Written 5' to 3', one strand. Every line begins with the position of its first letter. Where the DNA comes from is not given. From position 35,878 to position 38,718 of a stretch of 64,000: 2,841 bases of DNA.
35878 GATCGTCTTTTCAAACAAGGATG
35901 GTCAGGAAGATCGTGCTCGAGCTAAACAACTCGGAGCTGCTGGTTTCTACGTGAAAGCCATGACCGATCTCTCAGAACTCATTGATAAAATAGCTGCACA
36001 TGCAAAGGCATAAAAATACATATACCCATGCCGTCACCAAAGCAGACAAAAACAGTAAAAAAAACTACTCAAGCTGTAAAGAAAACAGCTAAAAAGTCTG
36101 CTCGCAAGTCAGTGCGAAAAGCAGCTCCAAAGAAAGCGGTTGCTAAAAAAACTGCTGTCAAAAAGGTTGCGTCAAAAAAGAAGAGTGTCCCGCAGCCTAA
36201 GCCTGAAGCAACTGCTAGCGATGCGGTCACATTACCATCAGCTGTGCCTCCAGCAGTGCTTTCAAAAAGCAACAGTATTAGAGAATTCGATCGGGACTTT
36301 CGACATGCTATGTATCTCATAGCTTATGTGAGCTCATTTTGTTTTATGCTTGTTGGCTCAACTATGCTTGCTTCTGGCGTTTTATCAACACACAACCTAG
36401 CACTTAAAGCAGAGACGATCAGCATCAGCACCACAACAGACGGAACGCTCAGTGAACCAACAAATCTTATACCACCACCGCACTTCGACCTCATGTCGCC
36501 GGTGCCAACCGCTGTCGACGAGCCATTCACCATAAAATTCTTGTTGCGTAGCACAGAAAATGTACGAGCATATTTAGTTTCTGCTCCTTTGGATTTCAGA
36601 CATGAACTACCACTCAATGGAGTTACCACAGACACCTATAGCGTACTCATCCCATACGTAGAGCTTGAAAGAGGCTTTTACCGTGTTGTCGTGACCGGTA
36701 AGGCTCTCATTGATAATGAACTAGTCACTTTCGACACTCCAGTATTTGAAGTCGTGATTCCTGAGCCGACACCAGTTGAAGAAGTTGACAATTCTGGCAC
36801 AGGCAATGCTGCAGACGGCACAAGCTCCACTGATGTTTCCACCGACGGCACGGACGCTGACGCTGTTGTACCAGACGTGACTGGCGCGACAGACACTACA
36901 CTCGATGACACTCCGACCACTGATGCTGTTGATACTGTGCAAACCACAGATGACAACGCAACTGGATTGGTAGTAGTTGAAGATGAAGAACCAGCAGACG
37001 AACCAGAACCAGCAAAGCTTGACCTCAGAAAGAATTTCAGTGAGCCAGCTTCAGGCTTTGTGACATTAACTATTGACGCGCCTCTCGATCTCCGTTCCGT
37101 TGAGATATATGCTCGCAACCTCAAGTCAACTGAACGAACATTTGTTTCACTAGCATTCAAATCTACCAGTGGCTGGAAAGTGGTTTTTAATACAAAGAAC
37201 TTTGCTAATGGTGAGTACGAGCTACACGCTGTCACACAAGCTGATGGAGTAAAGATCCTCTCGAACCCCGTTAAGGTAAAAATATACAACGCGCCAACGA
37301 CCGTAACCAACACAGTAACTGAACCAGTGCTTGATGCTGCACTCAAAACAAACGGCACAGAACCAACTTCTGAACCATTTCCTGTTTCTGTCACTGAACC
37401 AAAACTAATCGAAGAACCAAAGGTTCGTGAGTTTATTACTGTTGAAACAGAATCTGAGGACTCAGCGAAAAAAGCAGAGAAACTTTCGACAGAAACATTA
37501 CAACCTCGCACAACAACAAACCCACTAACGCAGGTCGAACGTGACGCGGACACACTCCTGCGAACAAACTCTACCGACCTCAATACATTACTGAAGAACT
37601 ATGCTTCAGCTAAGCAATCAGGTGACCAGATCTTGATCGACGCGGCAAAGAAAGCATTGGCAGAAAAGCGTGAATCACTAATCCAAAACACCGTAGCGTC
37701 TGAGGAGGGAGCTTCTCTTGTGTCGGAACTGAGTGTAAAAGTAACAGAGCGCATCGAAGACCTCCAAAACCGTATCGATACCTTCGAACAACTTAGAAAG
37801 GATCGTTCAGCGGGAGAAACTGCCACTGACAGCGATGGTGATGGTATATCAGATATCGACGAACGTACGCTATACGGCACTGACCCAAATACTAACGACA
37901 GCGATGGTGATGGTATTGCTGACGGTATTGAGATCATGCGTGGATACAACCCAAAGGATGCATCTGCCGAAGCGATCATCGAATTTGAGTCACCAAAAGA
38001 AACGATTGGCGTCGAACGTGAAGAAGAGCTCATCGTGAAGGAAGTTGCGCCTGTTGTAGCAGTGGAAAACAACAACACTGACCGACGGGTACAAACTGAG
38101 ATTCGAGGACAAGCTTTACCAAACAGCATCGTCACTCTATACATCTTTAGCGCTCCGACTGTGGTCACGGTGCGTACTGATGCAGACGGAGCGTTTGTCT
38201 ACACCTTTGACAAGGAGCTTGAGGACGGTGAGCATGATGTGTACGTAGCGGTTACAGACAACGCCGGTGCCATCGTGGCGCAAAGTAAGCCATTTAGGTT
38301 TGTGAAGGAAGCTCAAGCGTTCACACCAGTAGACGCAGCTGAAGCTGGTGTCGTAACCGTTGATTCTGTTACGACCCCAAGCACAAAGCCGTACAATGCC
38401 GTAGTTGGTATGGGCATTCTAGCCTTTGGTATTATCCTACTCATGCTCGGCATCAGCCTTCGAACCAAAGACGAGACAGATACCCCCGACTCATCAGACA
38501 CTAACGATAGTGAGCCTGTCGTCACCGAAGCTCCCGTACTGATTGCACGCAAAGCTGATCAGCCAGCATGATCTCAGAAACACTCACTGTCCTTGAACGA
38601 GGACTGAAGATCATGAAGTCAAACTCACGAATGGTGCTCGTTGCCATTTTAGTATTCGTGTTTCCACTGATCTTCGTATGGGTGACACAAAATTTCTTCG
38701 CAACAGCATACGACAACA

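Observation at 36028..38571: Envelope-spanning protein with histone-H1-like Lys/Ala-rich cytoplasmic N-terminus and thrombospondin-type Ca-binding repeats, adjacent to a histidine kinase and a dual-receiver protein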

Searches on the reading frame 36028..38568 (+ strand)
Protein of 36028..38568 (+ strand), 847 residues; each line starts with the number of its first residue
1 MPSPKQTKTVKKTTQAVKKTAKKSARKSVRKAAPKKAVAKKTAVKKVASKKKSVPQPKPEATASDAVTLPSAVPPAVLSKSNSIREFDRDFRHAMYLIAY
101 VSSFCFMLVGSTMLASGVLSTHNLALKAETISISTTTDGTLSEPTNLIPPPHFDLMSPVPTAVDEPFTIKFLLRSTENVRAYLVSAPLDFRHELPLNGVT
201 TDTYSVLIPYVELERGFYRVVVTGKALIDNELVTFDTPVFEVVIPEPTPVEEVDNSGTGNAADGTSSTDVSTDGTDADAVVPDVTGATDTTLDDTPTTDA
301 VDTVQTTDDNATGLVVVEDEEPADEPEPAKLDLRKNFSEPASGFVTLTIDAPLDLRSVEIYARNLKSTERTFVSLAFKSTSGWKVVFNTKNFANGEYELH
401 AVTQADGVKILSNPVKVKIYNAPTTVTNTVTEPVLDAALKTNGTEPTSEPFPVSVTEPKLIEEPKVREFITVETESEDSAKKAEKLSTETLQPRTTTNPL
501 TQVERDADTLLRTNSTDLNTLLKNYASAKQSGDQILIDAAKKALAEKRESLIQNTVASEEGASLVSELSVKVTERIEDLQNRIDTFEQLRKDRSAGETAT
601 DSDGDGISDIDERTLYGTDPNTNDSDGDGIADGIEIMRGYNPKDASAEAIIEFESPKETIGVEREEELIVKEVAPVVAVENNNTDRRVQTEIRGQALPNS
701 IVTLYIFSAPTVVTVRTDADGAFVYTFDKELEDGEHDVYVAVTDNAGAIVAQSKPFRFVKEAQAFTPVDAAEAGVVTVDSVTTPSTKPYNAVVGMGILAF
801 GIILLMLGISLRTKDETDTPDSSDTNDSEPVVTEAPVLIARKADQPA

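Call 3: search_protein_families(library=pfam, proteins=[window:36028-38568:+], max_evalue=1)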
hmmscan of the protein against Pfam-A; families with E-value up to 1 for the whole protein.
window:36028-38568:+ (847 aa): 6 families
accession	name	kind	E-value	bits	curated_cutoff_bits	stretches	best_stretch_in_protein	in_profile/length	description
PF19077.6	Big_13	-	1.7e-08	35.3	27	1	682-753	21-94/102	Bacterial Ig-like domain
PF18884.5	TSP3_bac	-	4.4e-08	33.3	25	2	601-621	1-20/22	Bacterial TSP3 repeat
PF17802.7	SpaA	-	0.025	15.2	23.1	1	381-430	38-87/91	Prealbumin-like fold domain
PF06168.16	DUF981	-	0.067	13.6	29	1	780-814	60-94/186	Protein of unknown function (DUF981)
PF06480.20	FtsH_ext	-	0.5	11.1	25.5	0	393-450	54-102/103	FtsH Extracellular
PF25252.1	DUF7854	-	0.74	10.4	32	0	500-548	24-75/81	Family of unknown function (DUF7854)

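Call 5: find_homologous_proteins(query=window:36028-38568:+)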
Query window:36028-38568:+ (847 aa): 4 proteins with E <= 0.001 among 8000 candidates.
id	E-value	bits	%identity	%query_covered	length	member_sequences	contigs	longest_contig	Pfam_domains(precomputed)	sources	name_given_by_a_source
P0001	0.0e+0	1463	100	81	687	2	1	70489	PF18884.6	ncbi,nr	ncbi:MAG: hypothetical protein KC877_00770, partial [Candidatus Kaiserbacteria bacterium]|nr:hypothe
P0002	1.9e-107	379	33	88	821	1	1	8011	PF18884.6,PF19077.7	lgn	-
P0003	2.0e-79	286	37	57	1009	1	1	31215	PF18884.6,PF19077.7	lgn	-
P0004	9.4e-4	36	48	6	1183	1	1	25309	PF00553.26,PF00059.28,PF18884.6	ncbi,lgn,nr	ncbi:MAG: cellulose binding domain-containing protein [Clostridiales bacterium]|nr:cellulose binding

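Call 8: find_encoding_contigs(protein=P0002, flank=10000, max_places=4)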
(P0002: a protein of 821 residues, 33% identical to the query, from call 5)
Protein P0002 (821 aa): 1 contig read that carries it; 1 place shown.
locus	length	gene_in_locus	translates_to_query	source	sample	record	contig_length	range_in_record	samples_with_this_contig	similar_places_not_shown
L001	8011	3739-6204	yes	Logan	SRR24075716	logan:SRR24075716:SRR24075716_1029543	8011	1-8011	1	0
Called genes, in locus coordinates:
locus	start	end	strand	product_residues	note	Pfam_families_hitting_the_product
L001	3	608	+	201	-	?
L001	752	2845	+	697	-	PF04851:ResIII, PF17757:UvrB_inter, PF27431:UvrB_3rd, PF00271:Helicase_C, PF12344:UvrB, PF02151:UVR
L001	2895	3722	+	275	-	PF00072:Response_reg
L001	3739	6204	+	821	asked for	PF18884:TSP3_bac (faint), PF19077:Big_13 (weak)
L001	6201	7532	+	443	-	PF00512:HisKA, PF02518:HATPase_c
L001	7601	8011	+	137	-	?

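Call 9: find_encoding_contigs(protein=P0003, flank=10000, max_places=4)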
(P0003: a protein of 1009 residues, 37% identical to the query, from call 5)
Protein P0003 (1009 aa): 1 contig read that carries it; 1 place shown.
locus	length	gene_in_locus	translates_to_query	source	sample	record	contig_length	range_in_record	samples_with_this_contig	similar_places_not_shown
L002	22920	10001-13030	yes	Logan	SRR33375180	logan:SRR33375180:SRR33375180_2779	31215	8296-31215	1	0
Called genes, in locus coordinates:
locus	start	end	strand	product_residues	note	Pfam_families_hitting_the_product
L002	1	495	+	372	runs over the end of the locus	-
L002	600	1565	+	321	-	PF00005:ABC_tran, PF13191:AAA_16, PF13304:AAA_21 (faint)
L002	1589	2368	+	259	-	PF00528:BPD_transp_1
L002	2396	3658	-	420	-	-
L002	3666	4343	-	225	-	-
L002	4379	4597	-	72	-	-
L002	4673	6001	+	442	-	PF16403:Bact_surface_Ig-like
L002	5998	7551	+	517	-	-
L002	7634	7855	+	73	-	-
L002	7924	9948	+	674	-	PF04851:ResIII, PF17757:UvrB_inter, PF27431:UvrB_3rd, PF00271:Helicase_C, PF12344:UvrB, PF02151:UVR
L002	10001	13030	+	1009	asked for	PF18884:TSP3_bac (faint), PF19077:Big_13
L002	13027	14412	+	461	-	PF00512:HisKA, PF13581:HATPase_c_2 (faint), PF02518:HATPase_c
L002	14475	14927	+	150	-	-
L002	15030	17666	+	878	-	PF02463:SMC_N (faint), PF13191:AAA_16 (faint), PF13481:AAA_25 (faint), PF13555:AAA_29 (faint), PF20720:nSTAND3 (faint), PF00005:ABC_tran (faint), PF13304:AAA_21 (faint), PF17760:UvrA_inter, +1 more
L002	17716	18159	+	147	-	-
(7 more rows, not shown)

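Call 21: search_solved_structures(query=A1, max_evalue=1)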
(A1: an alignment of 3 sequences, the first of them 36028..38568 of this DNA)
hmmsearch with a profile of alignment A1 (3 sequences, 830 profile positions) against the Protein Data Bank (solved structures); distinct sequences matched with E-value up to 1: 3.
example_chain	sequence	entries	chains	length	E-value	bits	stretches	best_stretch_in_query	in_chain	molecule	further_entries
7uzf_M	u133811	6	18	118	0.35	12.3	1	13-97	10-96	V-type proton ATPase subunit G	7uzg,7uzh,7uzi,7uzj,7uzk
6wlz_M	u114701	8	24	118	0.68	11.3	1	13-97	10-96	V-type proton ATPase subunit G 1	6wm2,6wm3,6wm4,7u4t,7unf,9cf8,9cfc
6h3x_A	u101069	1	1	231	0.88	11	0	515-567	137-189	Polyprotein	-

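Call 23: search_protein_representatives(alignment_id=A1)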
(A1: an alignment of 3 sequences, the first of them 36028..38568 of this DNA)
Query: 3 sequences, 830 profile positions. Proteins with E-value up to 0.001 (for the whole library): 31044; up to 1e-10: 8030; up to 1e-30: 1923. The best 150 are listed.
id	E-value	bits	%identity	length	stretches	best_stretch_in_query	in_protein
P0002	0.0e+00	1376.3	-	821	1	2-829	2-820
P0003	0.0e+00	1273.1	-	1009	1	1-830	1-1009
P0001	9.2e-294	993.4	-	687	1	1-690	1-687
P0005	9.5e-214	728.7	-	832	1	1-823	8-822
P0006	5.2e-202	689.9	-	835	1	1-822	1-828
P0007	5.9e-185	633.5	-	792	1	24-820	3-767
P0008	7.0e-183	626.6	-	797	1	4-828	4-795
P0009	1.3e-182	625.7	-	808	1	1-823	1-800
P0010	1.4e-179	615.7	-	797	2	283-821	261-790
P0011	3.7e-178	611.0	-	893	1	1-818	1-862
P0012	1.2e-176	605.9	-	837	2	298-828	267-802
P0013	5.3e-176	603.9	-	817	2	330-819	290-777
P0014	2.8e-175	601.5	-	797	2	299-825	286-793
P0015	1.5e-174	599.0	-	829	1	12-820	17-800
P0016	2.1e-173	595.3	-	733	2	359-820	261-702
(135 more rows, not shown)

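Call 26: predict_structure(alignment_id=A1)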
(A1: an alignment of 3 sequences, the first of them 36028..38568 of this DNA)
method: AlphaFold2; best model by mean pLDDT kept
length: 847 residues; sequences in the alignment: 3
mean_pLDDT: 46.0   pTM: 0.23
mean pLDDT of the five models: 46.0, 39.5, 39.2, 38.4, 37.8
residues with pLDDT >= 90: 0; 70-90: 105; 50-70: 255; < 50: 487
segments of 3 or more residues with pLDDT < 50: 1-80, 93-102, 105-165, 227-233, 245-342, 405-408, 422-499, 556-562, 629-668, 673-688, 762-791, 807-847
pLDDT, mean of each block of 10 residues (from residue 1): 32 29 29 30 30 33 32 43 50 48 45 28 24 24 27 30 50 56 65 64 58 57 53 52 46 27 26 28 29 28 24 25 30 25 58 59 72 68 67 73 57 68 32 25 29 27 25 26 29 37 63 77 81 83 85 57 60 78 73 59 66 61 54 38 32 27 36 42 42 65 63 66 63 64 57 60 33 28 35 53 52 34 28 28 29
secondary structure, 60 per line:
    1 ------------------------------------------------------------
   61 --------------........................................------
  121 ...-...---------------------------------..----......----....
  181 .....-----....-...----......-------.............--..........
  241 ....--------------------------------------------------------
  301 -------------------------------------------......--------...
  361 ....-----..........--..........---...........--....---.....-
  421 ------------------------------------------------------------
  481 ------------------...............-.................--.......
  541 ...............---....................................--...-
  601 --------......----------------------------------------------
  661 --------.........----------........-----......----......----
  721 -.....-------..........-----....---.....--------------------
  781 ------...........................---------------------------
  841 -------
elements in order (helices of 4 or more, strands of 3 or more residues): H75-114 E167-172 E177-185 E191-194 E196-198 E203-208 E216-228 E231-244 E344-349 E358-364 E370-379 E382-388 E395-405 E408-411 E415-419 H499-513 H515-531 H534-555 H559-594 H609-614 E669-677 E688-695 E701-706 E711-716 E722-726 E734-743 E749-752 E756-760 H787-813

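Call 27: find_related_loci(query=A2, collection=genome_contigs, flank=7000)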
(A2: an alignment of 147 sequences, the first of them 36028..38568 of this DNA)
Query A2 (847 aa) in genome_contigs; peptide patterns used: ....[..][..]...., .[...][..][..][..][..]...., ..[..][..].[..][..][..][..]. (x = any residue, [..] = any of these).
600 stretches matched a pattern (row limit reached: there are more); 260 encode a relative of the query (tblastn E <= 1e-3); the best 80 are kept; 80 distinct loci.
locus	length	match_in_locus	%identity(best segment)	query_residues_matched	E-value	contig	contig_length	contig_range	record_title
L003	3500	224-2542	35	24-816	4e-137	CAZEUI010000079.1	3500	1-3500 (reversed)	MAG TPA_asm: uncultured Candidatus Saccharibacteria bacterium isolate binchicken_co53_23 genome assembly, contig: NODE_2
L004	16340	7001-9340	38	35-777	7e-109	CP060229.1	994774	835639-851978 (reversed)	MAG: Candidatus Nomurabacteria bacterium isolate HK-STAS-PATE-25 chromosome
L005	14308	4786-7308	34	1-816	2e-100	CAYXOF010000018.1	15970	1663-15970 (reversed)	MAG TPA_asm: uncultured Candidatus Saccharibacteria bacterium isolate SRP118108_co4_490 genome assembly, contig: NODE_30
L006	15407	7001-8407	39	342-813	2e-95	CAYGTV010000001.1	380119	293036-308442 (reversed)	MAG TPA_asm: uncultured Candidatus Saccharibacteria bacterium isolate ERP117304_co2_145 genome assembly, contig: NODE_23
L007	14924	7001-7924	46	505-812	1e-72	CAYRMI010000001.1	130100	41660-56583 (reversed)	MAG TPA_asm: uncultured Candidatus Saccharibacteria bacterium isolate SRP300315_co1_16 genome assembly, contig: NODE_60_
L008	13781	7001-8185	39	358-769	5e-69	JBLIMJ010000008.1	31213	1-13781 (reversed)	MAG: Acidimicrobiales bacterium isolate 3300053785_92 Ga0535658_0002544, whole genome shotgun sequence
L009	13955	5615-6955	33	343-820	3e-57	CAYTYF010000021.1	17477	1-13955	MAG TPA_asm: uncultured Candidatus Saccharibacteria bacterium isolate SRP342105_co2_33 genome assembly, contig: NODE_333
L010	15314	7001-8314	33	338-783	4e-51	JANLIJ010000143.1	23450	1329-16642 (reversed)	MAG: Candidatus Kaiserbacteria bacterium isolate S40-12 k99_340046, whole genome shotgun sequence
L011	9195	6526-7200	45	597-816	1e-45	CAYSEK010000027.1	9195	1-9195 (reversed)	MAG TPA_asm: uncultured Candidatus Saccharibacteria bacterium isolate SRP128015_co3_135 genome assembly, contig: NODE_92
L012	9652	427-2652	36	51-816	6e-118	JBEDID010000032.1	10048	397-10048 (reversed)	MAG: Candidatus Parcubacteria bacterium isolate NASQAN2015_010_A_bin.14 scaffold_000543, whole genome shotgun sequence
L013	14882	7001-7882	38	503-801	1e-41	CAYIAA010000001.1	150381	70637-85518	MAG TPA_asm: uncultured Candidatus Saccharibacteria bacterium isolate ERP119705_co1_56 genome assembly, contig: NODE_30_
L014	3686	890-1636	39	597-816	2e-40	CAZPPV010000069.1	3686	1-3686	MAG TPA_asm: uncultured Candidatus Saccharibacteria bacterium isolate SRP128015_co4_2 genome assembly, contig: NODE_6793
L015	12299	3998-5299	32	357-811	1e-39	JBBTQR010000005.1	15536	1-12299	MAG: Patescibacteria group bacterium isolate H41-bin256_1 H41_bin256_1_000000000005, whole genome shotgun sequence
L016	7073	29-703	41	583-811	1e-37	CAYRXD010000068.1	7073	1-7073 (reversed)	MAG TPA_asm: uncultured Candidatus Saccharibacteria bacterium isolate binchicken_co125_168 genome assembly, contig: NODE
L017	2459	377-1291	33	508-814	4e-35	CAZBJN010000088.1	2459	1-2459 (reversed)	MAG TPA_asm: uncultured Candidatus Saccharibacteria bacterium isolate SRP062349_co2_256 genome assembly, contig: NODE_27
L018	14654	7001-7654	40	601-812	6e-33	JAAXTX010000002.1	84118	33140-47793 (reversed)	MAG: Candidatus Moraniibacteriota bacterium isolate W4_Combined_metabat1_121 W4_Combined_metabat1_121_NODE_51, whole gen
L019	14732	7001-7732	37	592-818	9e-33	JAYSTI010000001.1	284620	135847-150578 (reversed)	MAG: Candidatus Lloydbacteria bacterium isolate GFS_12411 GFS_12411_0, whole genome shotgun sequence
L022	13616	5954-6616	36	577-811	2e-31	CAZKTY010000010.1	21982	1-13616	MAG TPA_asm: uncultured Candidatus Saccharibacteria bacterium isolate SRP142039_co2_4 genome assembly, contig: NODE_1181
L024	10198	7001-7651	36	601-820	1e-31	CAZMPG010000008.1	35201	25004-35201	MAG TPA_asm: uncultured Candidatus Saccharibacteria bacterium isolate SRP173033_co2_258 genome assembly, contig: NODE_38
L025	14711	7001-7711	35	572-809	1e-30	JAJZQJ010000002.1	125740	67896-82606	MAG: bacterium isolate SKS1.bin43 NODE_176_length_125740_cov_3.112082, whole genome shotgun sequence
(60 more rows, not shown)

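Call 33: search_protein_families(library=ncbifam, proteins=[window:36028-38568:+], max_evalue=0.01)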
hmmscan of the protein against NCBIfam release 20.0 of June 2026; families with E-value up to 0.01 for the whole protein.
window:36028-38568:+ (847 aa): 2 families
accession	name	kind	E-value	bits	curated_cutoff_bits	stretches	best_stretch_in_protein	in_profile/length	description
NF033765.2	gliding_CglD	equivalog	3e-05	22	400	1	591-635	256-299/1124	adventurous gliding motility lipoprotein CglD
NF047639.1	throspo3_MtsD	equivalog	5e-05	21.6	800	1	598-649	457-507/651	cell-cell cohesion protein MtsD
